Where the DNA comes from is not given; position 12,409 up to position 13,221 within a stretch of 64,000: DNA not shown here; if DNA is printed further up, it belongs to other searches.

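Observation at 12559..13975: Translationally coupled UPRTase-like gene and membrane-anchored restriction-endonuclease-fold protein upstream of def-aceE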

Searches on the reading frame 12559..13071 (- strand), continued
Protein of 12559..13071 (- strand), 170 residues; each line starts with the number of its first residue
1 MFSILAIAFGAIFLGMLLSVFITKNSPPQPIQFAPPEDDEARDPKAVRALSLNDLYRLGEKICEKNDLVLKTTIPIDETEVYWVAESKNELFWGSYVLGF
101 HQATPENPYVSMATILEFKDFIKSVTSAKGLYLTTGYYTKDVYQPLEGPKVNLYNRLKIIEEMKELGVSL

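Call 52: search_protein_representatives(alignment_id=A1)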
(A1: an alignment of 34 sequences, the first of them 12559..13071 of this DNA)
Query: 34 sequences, 170 profile positions. Proteins with E-value up to 0.001 (for the whole library): 50; up to 1e-10: 14; up to 1e-30: 7. The best 50 are listed.
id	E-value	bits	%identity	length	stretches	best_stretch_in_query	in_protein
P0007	3.7e-77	273.8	-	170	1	1-168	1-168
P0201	1.9e-59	216.2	-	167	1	1-166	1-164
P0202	2.4e-58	212.6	-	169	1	1-167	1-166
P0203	4.9e-56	205.0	-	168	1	1-167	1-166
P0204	5.5e-54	198.4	-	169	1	1-168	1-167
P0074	7.4e-52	191.5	-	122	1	53-168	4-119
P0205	2.8e-31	124.5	-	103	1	1-101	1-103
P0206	1.1e-23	99.8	-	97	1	1-78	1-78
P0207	9.6e-20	86.9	-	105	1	1-70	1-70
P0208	9.7e-19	83.7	-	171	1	3-164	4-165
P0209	7.4e-18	80.8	-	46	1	125-169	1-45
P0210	3.7e-12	62.3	-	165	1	4-168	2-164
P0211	2.3e-11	59.7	-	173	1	1-157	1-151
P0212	4.1e-11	58.8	-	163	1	4-163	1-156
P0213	3.5e-10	55.8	-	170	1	4-166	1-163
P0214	8.4e-10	54.6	-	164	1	4-164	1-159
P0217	9.5e-09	51.1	-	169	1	7-165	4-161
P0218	3.8e-08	49.2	-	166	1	3-167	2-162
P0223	1.7e-07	47.1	-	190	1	39-161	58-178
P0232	1.8e-06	43.7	-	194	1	4-160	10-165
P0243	7.2e-05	38.5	-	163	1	1-161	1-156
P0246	2.3e-04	36.9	-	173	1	4-167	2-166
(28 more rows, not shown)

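Call 54: find_encoding_contigs(protein=P0210, flank=5000, max_places=2)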
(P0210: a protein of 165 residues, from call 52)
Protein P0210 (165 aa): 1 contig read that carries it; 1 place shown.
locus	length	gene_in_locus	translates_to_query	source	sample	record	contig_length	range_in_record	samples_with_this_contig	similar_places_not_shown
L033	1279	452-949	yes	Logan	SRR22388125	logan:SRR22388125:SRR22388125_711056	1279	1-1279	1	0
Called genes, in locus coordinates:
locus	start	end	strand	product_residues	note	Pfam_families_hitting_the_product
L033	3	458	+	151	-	?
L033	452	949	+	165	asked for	PF04471:Mrr_cat, PF22722:NA-iREase1 (weak)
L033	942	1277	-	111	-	?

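Call 56: find_encoding_contigs(protein=P0208, flank=5000, max_places=2)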
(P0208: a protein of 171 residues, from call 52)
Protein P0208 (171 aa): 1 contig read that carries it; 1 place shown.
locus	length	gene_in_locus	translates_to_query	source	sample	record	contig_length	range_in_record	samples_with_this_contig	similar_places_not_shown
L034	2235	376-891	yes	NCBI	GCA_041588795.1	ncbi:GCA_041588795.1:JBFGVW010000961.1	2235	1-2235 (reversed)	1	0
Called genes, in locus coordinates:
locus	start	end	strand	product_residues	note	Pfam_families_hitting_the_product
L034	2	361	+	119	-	?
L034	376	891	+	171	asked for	PF04471:Mrr_cat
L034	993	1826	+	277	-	PF02621:VitK2_biosynth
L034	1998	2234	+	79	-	?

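Call 57: find_encoding_contigs(protein=P0213, flank=5000, max_places=2)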
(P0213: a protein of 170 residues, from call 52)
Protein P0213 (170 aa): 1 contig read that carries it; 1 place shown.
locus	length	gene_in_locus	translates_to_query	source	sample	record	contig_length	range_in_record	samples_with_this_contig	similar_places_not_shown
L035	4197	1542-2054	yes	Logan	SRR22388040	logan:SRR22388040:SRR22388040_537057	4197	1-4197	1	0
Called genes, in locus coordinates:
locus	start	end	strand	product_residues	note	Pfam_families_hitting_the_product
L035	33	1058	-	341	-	PF13424:TPR_12, PF13371:TPR_9, PF13432:TPR_16, PF14559:TPR_19, PF00515:TPR_1 (weak), PF07719:TPR_2 (weak), PF13414:TPR_11 (weak), PF13432:TPR_16 (weak), +10 more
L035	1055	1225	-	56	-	-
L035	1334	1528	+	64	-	-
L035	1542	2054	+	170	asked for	PF04471:Mrr_cat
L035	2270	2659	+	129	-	PF13442:Cytochrome_CBB3, PF00034:Cytochrom_C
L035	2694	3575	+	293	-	PF01243:PNPOx_N, PF12900:Pyridox_ox_2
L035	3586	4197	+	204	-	?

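Call 59: list_cluster_members(proteins=[P0208, P0211, P0212, P0214, P0217, P0218, P0223, P0232, P0243, P0246])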
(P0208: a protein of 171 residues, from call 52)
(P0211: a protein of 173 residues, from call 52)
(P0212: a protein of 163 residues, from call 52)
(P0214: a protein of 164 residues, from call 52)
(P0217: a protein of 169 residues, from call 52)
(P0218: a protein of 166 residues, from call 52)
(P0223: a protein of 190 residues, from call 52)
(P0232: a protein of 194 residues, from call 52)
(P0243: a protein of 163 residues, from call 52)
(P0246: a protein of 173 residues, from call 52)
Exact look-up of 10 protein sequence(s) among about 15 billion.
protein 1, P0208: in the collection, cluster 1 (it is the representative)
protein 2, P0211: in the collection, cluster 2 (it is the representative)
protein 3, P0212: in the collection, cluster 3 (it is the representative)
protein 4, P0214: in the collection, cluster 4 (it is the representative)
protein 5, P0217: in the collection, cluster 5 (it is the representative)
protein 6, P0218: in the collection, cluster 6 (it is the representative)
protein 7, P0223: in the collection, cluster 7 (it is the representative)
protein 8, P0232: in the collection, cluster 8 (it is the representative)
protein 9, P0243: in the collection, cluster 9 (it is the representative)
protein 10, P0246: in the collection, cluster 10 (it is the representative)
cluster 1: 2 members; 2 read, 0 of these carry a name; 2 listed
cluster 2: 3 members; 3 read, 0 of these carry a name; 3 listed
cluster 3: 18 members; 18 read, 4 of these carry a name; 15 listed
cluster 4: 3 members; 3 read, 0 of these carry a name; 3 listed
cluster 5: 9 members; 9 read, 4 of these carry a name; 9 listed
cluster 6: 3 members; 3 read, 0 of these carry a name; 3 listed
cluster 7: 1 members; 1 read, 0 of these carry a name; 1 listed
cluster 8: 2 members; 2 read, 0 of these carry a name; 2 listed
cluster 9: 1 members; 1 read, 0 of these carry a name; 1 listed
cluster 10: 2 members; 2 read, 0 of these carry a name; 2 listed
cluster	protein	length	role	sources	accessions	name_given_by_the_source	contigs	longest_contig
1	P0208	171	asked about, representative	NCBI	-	-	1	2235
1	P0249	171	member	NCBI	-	-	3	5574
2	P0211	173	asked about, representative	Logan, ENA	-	-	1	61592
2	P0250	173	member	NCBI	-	-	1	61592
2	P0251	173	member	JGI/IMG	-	-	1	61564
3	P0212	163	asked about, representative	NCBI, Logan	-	-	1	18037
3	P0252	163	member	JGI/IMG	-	hypothetical protein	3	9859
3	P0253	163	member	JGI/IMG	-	restriction system protein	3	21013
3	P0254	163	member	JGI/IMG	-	hypothetical protein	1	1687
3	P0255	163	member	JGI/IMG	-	hypothetical protein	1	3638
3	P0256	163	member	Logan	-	-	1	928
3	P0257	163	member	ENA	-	-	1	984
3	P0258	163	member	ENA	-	-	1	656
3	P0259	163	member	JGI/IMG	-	-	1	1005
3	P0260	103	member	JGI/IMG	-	-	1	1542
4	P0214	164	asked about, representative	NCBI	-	-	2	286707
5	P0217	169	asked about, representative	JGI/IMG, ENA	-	restriction system protein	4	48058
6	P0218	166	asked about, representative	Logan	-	-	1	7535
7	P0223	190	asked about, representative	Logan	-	-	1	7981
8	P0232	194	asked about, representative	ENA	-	-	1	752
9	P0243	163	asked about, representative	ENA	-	-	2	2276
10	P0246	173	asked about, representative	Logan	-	-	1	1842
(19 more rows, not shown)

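Call 60: find_encoding_contigs(protein=P0214, flank=5000, max_places=1)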
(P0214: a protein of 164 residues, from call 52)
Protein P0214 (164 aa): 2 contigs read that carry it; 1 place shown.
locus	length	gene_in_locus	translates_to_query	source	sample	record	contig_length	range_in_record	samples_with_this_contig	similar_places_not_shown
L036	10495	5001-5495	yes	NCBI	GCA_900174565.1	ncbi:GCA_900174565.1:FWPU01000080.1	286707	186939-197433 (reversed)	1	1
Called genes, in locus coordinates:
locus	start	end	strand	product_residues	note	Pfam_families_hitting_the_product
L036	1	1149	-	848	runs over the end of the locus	PF22494:choice_anch_I (faint), PF10282:Lactonase (weak), PF21783:YNCE (faint), PF00034:Cytochrom_C (faint), PF13442:Cytochrome_CBB3 (faint)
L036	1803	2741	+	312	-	PF03320:FBPase_glpX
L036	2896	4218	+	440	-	PF00919:UPF0004, PF04055:Radical_SAM, PF01938:TRAM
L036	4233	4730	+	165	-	PF02577:BFN_dom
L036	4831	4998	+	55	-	-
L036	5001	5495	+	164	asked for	PF04471:Mrr_cat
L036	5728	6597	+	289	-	PF00033:Cytochrome_B, PF13631:Cytochrom_B_N_2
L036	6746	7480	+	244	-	PF00032:Cytochrom_B_C (weak)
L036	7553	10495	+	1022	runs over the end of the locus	PF14522:Cytochrome_C7 (faint), PF00034:Cytochrom_C, PF13442:Cytochrome_CBB3 (weak), PF00034:Cytochrom_C, PF13442:Cytochrome_CBB3, PF00034:Cytochrom_C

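Call 61: find_encoding_contigs(protein=P0211, flank=5000, max_places=1)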
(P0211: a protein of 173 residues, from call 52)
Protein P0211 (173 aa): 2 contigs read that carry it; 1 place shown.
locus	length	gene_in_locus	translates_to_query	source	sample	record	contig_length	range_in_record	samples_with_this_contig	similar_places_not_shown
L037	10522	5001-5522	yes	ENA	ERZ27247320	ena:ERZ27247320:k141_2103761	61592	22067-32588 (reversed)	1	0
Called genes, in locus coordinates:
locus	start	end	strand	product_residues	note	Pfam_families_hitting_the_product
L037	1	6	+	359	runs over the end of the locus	PF00032:Cytochrom_B_C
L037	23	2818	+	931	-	PF02433:FixO (faint), PF13442:Cytochrome_CBB3 (faint), PF00034:Cytochrom_C (weak)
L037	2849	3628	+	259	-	PF14686:fn3_3, PF13620:CarboxypepD_reg, PF13715:CarbopepD_reg_2 (faint)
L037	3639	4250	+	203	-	PF01928:CYTH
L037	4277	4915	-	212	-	PF27545:CsoS1D_N, PF00936:BMC (weak)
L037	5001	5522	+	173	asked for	PF04471:Mrr_cat (weak)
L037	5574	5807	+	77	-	-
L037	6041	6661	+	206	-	-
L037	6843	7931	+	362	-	PF03734:YkuD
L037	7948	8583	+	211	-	PF03734:YkuD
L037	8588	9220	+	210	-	-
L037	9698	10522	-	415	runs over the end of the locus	PF01773:Nucleos_tra2_N, PF07670:Gate, PF07662:Nucleos_tra2_C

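Call 62: find_encoding_contigs(protein=P0217, flank=5000, max_places=1)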
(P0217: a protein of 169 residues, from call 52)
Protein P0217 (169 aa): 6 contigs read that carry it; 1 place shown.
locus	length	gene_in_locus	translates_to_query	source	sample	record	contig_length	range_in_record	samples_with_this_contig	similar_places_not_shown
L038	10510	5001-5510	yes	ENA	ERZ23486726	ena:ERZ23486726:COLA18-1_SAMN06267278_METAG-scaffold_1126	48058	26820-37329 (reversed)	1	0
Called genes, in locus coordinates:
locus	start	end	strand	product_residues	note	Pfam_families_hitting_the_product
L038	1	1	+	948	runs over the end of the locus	PF13435:Cytochrome_C554 (faint), PF00034:Cytochrom_C (faint), PF13442:Cytochrome_CBB3 (faint), PF14522:Cytochrome_C7 (faint), PF14537:Cytochrom_c3_2 (faint), PF22113:Mtrc-MtrF_II-IV_dom (faint), PF02433:FixO (faint)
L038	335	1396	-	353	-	PF07885:Ion_trans_2, PF02254:TrkA_N, PF02080:TrkA_C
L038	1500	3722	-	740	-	PF13328:HD_4, PF01966:HD, PF04607:RelA_SpoT, PF02824:TGS, PF19296:RelA_AH, PF28438:RelA_RIS, PF13291:ACT_4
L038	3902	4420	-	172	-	PF00037:Fer4 (weak), PF13183:Fer4_8 (weak), PF13237:Fer4_10 (weak), PF12838:Fer4_7, PF13534:Fer4_17 (weak), PF13237:Fer4_10 (weak), PF14697:Fer4_21, PF12838:Fer4_7, +9 more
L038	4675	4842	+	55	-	-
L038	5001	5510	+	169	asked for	PF04471:Mrr_cat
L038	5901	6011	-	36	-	-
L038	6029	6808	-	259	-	PF00032:Cytochrom_B_C (weak)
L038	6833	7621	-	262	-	PF00033:Cytochrome_B, PF14358:DUF4405 (weak), PF13631:Cytochrom_B_N_2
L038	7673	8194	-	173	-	PF00355:Rieske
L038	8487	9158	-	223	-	PF03886:ABC_trans_aux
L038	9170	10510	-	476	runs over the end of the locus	PF02470:MlaD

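Call 73: fold_search(model_id=the predicted structure, library=pdb)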
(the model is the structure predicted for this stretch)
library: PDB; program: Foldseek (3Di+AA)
matches with E <= 10: 625; with E <= 0.001: 5
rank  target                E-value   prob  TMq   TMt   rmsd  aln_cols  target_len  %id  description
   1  4f0q_D                2.4e-04  1.00  0.48  0.21   4.0       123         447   10  MspJI Restriction Endonuclease - P21 Form (released 2012-08-08)
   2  5xog_E                4.0e-04  1.00  0.46  0.37   4.0       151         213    9  RNA Polymerase II elongation complex bound with Spt5 KOW5 and Elf1 (released 2017-08-16)
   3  9ja1_E                8.1e-04  1.00  0.37  0.31   3.1        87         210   15  The RNA polymerase II elongation complex from Saccharomyces cerevisiae (released 2024-09-04)
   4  4f0p_B                8.7e-04  1.00  0.48  0.21   4.9       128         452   10  MspJI Restriction Endonuclease - P31 Form (released 2012-08-08)
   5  9g1x_E                9.8e-04  1.00  0.42  0.36   6.2       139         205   14  Yeast RNA polymerase I elongation complex stalled by an apurinic site, 11-subunit (released 2025-06-18)
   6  4f0p_A                1.3e-03  1.00  0.49  0.22   7.1       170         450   11  MspJI Restriction Endonuclease - P31 Form (released 2012-08-08)
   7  1i50_E                1.4e-03  1.00  0.42  0.35   5.8       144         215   13  RNA POLYMERASE II CRYSTAL FORM II AT 2.8 A RESOLUTION (released 2001-04-23)
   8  8u9x_E                1.6e-03  1.00  0.43  0.36   6.6       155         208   12  STRUCTURAL BASIS OF TRANSCRIPTION: RNA POLYMERASE II SUBSTRATE BINDING AND METAL COORDINATION AT 3.0 A OF T834P MUTANT (released 2024-09-18)
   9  8uhd_E                1.9e-03  1.00  0.46  0.39   4.1       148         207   11  Structure of paused transcription complex Pol II-DSIF-NELF - post-translocated (released 2024-03-20)
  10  8yfq_E                2.3e-03  1.00  0.45  0.37   5.7       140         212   11  Cryo EM structure of Komagataella phaffii RNAPII-Rat1-Rai1 pre-termination complex (released 2024-09-25)
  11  1dzf                  2.4e-03  1.00  0.39  0.32   3.3        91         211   14  RPB5 from S.cerevisiae (released 2000-06-09)
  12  5iy6_E                2.4e-03  0.98  0.35  0.29   7.4       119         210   13  Human holo-PIC in the closed state (released 2016-05-18)
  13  6exv_E                2.6e-03  1.00  0.44  0.37   4.5       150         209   10  Structure of mammalian RNA polymerase II elongation complex inhibited by Alpha-amanitin (released 2018-03-21)
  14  6hlr_E                2.8e-03  1.00  0.41  0.34   5.4       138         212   14  Yeast RNA polymerase I elongation complex bound to nucleotide analog GMPCPP (core focused) (released 2019-04-03)
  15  4f0p_C                2.9e-03  1.00  0.49  0.22   6.0       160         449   12  MspJI Restriction Endonuclease - P31 Form (released 2012-08-08)
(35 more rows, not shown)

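Call 76: search_solved_structures(query=A4, max_evalue=10, show_alignments=5)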
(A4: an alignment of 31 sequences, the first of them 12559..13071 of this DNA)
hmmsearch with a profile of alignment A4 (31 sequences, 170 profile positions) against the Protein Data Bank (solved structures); distinct sequences matched with E-value up to 10: 8.
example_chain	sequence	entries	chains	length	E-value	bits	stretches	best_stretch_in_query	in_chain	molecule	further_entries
3zlp_A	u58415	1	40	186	0.23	14.1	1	92-122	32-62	THIOREDOXIN PEROXIDASE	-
3zl5_A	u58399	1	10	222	0.31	13.7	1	92-122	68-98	PEROXIREDOXIN I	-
3ipj_A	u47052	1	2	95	0.47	13.1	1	81-136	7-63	PTS system, IIabc component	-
6jmt_A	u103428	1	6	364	1.1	11.8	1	33-104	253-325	ARF GTPase-activating protein GIT2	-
4oc8_A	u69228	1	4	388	1.5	11.4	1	93-167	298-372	restriction endonuclease AspBHI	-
3zvj_D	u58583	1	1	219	1.9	11.1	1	92-122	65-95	THIOREDOXIN PEROXIDASE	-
3zvj_A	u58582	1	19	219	1.9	11.1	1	92-122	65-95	THIOREDOXIN PEROXIDASE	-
3ztl_A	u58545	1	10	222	1.9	11.1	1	92-122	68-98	THIOREDOXIN PEROXIDASE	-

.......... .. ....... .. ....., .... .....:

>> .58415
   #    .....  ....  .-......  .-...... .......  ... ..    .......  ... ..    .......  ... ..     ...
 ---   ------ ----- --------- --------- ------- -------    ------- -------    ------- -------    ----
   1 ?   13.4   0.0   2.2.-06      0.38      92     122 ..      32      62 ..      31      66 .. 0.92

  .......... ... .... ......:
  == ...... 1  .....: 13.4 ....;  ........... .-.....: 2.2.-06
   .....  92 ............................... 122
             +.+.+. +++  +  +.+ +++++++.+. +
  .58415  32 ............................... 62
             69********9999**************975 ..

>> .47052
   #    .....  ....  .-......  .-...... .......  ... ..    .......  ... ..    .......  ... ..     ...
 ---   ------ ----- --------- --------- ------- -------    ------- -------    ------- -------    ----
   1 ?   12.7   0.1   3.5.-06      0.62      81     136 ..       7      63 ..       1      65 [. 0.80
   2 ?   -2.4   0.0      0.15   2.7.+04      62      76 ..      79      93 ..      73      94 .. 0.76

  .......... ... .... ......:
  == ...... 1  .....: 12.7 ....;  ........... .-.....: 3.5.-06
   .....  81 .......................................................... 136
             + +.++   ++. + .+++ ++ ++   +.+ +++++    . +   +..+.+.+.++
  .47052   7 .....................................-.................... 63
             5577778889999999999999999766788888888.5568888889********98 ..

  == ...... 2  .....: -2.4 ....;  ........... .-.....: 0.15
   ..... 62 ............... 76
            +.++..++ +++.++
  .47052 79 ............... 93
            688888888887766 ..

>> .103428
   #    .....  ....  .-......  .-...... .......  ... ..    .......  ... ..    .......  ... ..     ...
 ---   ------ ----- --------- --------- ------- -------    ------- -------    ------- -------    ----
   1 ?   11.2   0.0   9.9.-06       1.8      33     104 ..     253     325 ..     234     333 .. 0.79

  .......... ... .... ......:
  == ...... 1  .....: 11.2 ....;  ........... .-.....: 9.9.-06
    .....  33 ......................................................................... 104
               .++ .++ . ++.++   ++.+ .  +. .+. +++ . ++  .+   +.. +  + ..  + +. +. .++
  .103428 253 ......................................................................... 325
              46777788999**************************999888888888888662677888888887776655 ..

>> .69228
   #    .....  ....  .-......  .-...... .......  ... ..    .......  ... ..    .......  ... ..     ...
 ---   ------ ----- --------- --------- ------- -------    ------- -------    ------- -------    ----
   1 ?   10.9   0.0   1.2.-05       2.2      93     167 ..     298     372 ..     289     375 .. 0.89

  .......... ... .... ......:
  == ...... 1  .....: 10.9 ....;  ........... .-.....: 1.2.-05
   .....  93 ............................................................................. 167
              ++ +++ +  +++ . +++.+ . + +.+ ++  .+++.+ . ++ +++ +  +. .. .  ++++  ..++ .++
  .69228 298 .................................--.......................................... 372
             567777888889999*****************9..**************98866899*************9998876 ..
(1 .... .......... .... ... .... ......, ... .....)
